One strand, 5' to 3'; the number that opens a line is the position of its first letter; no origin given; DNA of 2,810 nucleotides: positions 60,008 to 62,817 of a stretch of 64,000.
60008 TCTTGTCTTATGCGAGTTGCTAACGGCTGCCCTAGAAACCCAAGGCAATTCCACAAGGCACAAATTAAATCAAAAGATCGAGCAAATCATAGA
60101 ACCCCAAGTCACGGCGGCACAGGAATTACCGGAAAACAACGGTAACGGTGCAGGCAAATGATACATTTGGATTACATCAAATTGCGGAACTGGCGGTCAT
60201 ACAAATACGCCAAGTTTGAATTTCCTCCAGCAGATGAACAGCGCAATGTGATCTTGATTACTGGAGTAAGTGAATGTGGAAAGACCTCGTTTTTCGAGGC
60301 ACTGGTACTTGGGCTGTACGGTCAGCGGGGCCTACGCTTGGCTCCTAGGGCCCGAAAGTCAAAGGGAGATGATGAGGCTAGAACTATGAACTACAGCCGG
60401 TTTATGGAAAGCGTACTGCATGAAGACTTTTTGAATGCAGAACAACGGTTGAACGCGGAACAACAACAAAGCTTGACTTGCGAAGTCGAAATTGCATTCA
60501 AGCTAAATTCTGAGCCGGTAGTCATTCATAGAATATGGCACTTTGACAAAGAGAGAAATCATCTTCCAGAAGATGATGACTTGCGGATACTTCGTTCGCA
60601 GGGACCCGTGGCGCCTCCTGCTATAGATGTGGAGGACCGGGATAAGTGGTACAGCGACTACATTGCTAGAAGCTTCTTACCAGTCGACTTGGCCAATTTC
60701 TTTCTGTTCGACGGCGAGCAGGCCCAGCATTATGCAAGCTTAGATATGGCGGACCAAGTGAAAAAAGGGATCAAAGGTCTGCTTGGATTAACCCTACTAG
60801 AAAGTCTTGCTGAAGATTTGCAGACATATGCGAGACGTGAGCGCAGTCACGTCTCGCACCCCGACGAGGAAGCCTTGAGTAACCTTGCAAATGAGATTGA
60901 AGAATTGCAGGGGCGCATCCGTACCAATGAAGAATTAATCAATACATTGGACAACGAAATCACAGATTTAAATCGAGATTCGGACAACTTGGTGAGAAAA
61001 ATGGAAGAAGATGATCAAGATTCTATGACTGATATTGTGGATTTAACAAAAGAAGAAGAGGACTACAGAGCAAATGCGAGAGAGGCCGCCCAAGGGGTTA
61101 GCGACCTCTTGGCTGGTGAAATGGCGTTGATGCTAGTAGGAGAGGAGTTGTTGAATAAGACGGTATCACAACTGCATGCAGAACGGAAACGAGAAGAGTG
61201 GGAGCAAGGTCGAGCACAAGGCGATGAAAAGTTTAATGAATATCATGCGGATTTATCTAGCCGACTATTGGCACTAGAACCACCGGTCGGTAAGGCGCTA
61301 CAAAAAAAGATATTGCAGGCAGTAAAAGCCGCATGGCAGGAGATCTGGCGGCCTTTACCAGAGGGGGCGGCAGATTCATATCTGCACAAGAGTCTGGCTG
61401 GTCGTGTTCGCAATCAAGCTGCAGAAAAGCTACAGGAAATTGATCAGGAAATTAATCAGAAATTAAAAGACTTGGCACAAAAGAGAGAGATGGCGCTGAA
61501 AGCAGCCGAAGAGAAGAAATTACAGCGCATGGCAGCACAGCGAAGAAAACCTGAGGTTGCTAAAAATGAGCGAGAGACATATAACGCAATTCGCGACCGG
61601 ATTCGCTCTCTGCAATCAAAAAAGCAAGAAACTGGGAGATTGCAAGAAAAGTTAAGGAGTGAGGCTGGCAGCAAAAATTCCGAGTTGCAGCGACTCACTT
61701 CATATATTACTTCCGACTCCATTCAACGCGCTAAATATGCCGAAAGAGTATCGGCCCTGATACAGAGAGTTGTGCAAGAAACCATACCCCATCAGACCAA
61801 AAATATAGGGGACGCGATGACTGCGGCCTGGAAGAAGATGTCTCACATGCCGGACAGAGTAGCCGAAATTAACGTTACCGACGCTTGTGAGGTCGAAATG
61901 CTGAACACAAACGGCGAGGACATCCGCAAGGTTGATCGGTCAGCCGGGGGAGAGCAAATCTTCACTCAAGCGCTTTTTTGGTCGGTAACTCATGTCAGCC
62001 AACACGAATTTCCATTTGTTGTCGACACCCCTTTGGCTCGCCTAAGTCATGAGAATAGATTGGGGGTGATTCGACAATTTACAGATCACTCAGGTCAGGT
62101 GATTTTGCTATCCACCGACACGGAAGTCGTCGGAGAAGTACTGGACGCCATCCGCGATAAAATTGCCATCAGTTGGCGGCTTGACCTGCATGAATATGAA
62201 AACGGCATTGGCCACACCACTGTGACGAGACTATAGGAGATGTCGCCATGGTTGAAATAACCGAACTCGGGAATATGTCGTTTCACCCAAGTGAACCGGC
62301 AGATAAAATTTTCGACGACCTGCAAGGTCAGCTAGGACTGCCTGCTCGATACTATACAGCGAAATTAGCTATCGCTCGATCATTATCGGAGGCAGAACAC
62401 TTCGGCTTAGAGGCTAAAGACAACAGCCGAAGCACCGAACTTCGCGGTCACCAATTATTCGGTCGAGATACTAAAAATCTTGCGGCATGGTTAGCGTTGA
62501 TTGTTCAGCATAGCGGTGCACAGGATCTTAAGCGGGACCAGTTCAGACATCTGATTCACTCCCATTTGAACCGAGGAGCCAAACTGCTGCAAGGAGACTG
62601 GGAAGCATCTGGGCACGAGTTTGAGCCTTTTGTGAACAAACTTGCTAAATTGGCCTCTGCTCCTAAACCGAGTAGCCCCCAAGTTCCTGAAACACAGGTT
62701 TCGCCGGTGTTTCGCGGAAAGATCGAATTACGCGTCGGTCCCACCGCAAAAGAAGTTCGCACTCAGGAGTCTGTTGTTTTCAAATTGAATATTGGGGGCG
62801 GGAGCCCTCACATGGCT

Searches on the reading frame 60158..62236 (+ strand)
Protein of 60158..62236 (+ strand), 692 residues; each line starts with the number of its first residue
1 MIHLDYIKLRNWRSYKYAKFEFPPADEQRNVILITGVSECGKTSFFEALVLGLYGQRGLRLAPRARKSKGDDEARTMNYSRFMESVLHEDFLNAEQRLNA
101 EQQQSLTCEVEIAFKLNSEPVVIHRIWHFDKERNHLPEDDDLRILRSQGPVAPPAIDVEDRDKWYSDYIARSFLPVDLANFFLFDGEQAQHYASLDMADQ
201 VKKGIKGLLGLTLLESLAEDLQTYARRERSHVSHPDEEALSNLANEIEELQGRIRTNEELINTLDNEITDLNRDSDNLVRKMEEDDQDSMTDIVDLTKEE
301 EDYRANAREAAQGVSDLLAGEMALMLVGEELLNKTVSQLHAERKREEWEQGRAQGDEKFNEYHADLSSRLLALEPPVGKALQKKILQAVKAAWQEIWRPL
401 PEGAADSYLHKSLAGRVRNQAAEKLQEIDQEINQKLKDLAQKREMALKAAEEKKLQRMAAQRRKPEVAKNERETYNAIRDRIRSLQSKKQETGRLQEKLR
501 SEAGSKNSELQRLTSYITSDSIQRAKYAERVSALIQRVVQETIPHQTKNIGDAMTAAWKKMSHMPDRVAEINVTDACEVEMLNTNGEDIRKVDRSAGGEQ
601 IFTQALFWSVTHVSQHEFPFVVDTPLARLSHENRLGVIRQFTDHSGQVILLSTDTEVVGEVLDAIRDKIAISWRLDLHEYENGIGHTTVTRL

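Call 3: search_protein_families(library=pfam, proteins=[window:60158-62236:+], max_evalue=0.1)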
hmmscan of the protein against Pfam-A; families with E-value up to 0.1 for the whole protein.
window:60158-62236:+ (692 aa): 4 families
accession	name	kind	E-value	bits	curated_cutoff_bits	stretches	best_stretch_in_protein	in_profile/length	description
PF13476.12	AAA_23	-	3.3e-10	41.4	27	1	7-267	2-192/201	AAA domain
PF13555.12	AAA_29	-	0.00023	21.3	27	1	4-57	1-50/61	P-loop containing region of AAA domain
PF20720.3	nSTAND3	-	0.0056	16.8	27.2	0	27-56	15-44/155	Novel STAND NTPase 3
PF04859.17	DUF641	-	0.014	16.2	27.6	1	214-288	50-120/127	Plant protein of unknown function (DUF641)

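Call 4: search_protein_families(library=ncbifam, proteins=[window:60158-62236:+], max_evalue=0.1)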
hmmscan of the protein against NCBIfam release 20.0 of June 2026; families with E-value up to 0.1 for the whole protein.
window:60158-62236:+ (692 aa): 8 families
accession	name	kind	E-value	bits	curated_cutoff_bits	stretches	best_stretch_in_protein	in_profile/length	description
TIGR03185.1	DNA_S_dndD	equivalog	5.2e-67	226.8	245.85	1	20-678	20-637/650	DNA sulfur modification protein DndD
NF002572.0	PRK02224.1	equivalog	2.8e-05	22.6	1087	1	3-59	2-53/888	DNA double-strand break repair ATPase Rad50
NF045780.1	TrlF_fam_ATP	equivalog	7.7e-05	21.6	350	1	230-537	448-737/944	TrlF family AAA-like ATPase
NF045487.1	ASRP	equivalog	0.0041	15.8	300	1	219-317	170-268/593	archaea-specific SMC-related protein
NF043058.1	T4SS_LegC2C7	subfamily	0.0061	15.6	350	1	420-537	157-274/348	LegC2/C7 family Dot/Icm T4SS effector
TIGR04523.1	Mplasa_alph_rch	subfamily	0.0077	14.2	270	1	238-306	314-385/745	helix-rich protein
NF041035.1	Rad50_Halo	equivalog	0.017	13.5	1000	1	3-60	2-54/883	DNA double-strand break repair ATPase Rad50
NF045650.1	CD1247_Nterm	equivalog_domain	0.038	14.6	30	1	237-273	31-67/70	CD1247 N-terminal domain-containing protein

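Call 5: search_protein_families(library=padloc, proteins=[window:60158-62236:+], max_evalue=0.1)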
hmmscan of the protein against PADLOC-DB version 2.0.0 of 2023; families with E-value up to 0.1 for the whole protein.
window:60158-62236:+ (692 aa): 62 families (the best 25 are shown)
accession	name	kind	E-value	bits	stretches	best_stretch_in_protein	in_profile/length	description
PDLC02736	PbeC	-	6.3e-166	551.8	1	2-686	1-680/685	PbeC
PDLC02733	PbeC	-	1.9e-89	298.9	1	6-675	5-665/672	PbeC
PDLC02668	DndD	-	6.3e-77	258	1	3-681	2-648/659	DndD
PDLC02740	PbeC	-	6.7e-71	238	1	4-679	3-643/648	PbeC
PDLC02756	PbeC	-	2.1e-68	229.9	1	4-676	3-642/643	PbeC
PDLC02663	DndD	-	7.6e-67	224.6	1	4-682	3-662/675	DndD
PDLC02667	DndD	-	9.8e-62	207.6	1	5-677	4-641/657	DndD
PDLC02731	PbeC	-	9.5e-60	201.1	1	7-677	6-643/645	PbeC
PDLC02735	PbeC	-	1.6e-54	183.8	1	7-676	6-651/652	PbeC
PDLC02755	PbeC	-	5.4e-42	142.1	1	7-675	4-653/658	PbeC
PDLC02730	PbeC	-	1.8e-41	140.6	1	4-657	3-634/651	PbeC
PDLC02665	DndD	-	5.4e-37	125.8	1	27-676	24-630/645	DndD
PDLC02729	PbeC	-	6e-35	118.8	1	4-678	3-656/668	PbeC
PDLC02754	PbeC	-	5.1e-32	109.3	1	26-678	25-640/646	PbeC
PDLC02664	DndD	-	2.9e-31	106.6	1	28-677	31-647/662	DndD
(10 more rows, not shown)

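Call 44: search_solved_structures(query=window:60158-62233:+, max_evalue=0.01)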
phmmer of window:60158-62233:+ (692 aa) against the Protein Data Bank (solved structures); distinct sequences matched with E-value up to 0.01: 0.

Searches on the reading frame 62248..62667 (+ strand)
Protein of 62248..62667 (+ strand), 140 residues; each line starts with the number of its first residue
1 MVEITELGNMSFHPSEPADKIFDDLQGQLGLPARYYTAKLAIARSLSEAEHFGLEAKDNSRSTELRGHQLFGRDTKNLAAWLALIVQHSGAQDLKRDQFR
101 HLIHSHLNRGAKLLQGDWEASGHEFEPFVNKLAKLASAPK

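Call 60: search_solved_structures(query=window:62248-62667:+, max_evalue=10, show_alignments=1)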
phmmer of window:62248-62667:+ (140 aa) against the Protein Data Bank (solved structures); distinct sequences matched with E-value up to 10: 2.
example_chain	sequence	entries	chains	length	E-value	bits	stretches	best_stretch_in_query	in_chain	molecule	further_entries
1yob_A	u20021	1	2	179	0.74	13.2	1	46-127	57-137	Flavodoxin 2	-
5k9b_A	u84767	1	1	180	0.98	12.8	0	46-127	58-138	Flavodoxin-2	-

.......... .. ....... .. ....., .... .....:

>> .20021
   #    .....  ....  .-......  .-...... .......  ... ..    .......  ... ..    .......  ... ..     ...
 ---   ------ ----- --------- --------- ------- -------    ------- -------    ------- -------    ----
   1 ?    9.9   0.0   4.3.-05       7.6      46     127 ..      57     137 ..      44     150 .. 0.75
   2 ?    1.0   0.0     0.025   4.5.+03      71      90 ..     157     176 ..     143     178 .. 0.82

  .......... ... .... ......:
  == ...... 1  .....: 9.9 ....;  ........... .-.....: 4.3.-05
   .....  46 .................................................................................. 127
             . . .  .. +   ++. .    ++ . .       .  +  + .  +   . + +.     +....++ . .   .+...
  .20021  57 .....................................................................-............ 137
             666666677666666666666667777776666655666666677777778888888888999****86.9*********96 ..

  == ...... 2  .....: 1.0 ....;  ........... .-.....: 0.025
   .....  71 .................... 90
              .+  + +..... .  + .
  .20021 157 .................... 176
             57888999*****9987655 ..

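Call 64: search_solved_structures(query=A4, max_evalue=10, show_alignments=2)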
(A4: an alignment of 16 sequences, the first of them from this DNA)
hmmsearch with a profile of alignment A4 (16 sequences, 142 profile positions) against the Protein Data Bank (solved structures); distinct sequences matched with E-value up to 10: 1.
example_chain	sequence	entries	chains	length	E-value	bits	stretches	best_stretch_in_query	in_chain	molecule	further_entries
8tac_A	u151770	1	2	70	0.72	12.8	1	20-67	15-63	DBP48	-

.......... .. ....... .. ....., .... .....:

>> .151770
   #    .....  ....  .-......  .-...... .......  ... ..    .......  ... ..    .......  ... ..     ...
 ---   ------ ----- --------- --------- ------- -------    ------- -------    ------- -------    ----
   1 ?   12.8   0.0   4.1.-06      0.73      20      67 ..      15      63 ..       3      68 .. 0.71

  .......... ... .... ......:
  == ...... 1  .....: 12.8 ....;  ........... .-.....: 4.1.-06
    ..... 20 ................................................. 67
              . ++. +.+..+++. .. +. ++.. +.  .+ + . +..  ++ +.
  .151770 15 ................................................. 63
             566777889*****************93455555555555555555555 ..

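Call 68: predict_structure(alignment_id=A4)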
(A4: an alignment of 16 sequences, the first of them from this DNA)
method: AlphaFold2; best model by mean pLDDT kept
length: 140 residues; sequences in the alignment: 16
mean_pLDDT: 89.1   pTM: 0.84
mean pLDDT of the five models: 89.1, 88.7, 88.0, 87.8, 86.7
residues with pLDDT >= 90: 101; 70-90: 25; 50-70: 14; < 50: 0
segments of 3 or more residues with pLDDT < 50: none
pLDDT, mean of each block of 10 residues (from residue 1): 88 94 95 93 90 64 90 94 90 88 94 97 95 77
secondary structure, 60 per line:
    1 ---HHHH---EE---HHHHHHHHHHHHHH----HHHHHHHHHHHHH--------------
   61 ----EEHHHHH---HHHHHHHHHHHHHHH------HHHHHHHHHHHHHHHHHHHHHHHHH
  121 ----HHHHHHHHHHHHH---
elements in order: H4-7 H16-29 H34-46 H67-71 H75-89 H96-120 H125-137

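Call 71: fold_search(model_id=the predicted structure, library=pdb)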
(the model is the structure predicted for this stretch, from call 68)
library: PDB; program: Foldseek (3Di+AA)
matches with E <= 10: 78; with E <= 0.001: 0
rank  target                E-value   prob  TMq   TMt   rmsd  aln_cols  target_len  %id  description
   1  7x4e                  3.8e-03  1.00  0.66  0.80   2.8       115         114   20  Structure of 10635-DndE (released 2022-04-20)
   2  4lrv_C                1.7e-02  1.00  0.62  0.80   2.2       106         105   17  Crystal structure of DndE from Escherichia coli B7A involved in DNA phosphorothioation modification (released 2013-08-28)
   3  4lrv_E                2.5e-02  1.00  0.58  0.77   2.5       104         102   18  Crystal structure of DndE from Escherichia coli B7A involved in DNA phosphorothioation modification (released 2013-08-28)
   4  4lrv_M                3.8e-02  1.00  0.60  0.77   2.3       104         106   18  Crystal structure of DndE from Escherichia coli B7A involved in DNA phosphorothioation modification (released 2013-08-28)
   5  4lrv_B                4.0e-02  1.00  0.61  0.79   2.2       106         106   17  Crystal structure of DndE from Escherichia coli B7A involved in DNA phosphorothioation modification (released 2013-08-28)
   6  5wtu_C                4.7e-02  1.00  0.57  0.78   2.6       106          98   15  Crystal structure of DndE G21/24K mutant involved in DNA phosphorothioation (released 2018-02-21)
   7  4lrv_F                5.2e-02  1.00  0.52  0.67   4.1       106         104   16  Crystal structure of DndE from Escherichia coli B7A involved in DNA phosphorothioation modification (released 2013-08-28)
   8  4lrv_K                5.4e-02  1.00  0.59  0.77   2.4       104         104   18  Crystal structure of DndE from Escherichia coli B7A involved in DNA phosphorothioation modification (released 2013-08-28)
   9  4lrv_N                5.7e-02  1.00  0.60  0.79   2.3       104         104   17  Crystal structure of DndE from Escherichia coli B7A involved in DNA phosphorothioation modification (released 2013-08-28)
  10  4lrv_I                6.4e-02  1.00  0.58  0.76   2.9       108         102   18  Crystal structure of DndE from Escherichia coli B7A involved in DNA phosphorothioation modification (released 2013-08-28)
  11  4lrv_A                6.4e-02  1.00  0.55  0.70   4.1       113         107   16  Crystal structure of DndE from Escherichia coli B7A involved in DNA phosphorothioation modification (released 2013-08-28)
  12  4lrv_G                7.1e-02  1.00  0.61  0.79   2.2       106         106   17  Crystal structure of DndE from Escherichia coli B7A involved in DNA phosphorothioation modification (released 2013-08-28)
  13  4lrv_P                1.3e-01  1.00  0.59  0.76   2.5       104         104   18  Crystal structure of DndE from Escherichia coli B7A involved in DNA phosphorothioation modification (released 2013-08-28)
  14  5wtu_D                1.3e-01  1.00  0.54  0.75   2.8       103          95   16  Crystal structure of DndE G21/24K mutant involved in DNA phosphorothioation (released 2018-02-21)
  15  5wtu_B                1.6e-01  1.00  0.50  0.73   3.4       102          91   15  Crystal structure of DndE G21/24K mutant involved in DNA phosphorothioation (released 2018-02-21)
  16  5wtu_A                2.1e-01  1.00  0.59  0.77   2.4       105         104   14  Crystal structure of DndE G21/24K mutant involved in DNA phosphorothioation (released 2018-02-21)
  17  4lrv_L                3.2e-01  0.99  0.57  0.75   2.7       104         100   16  Crystal structure of DndE from Escherichia coli B7A involved in DNA phosphorothioation modification (released 2013-08-28)
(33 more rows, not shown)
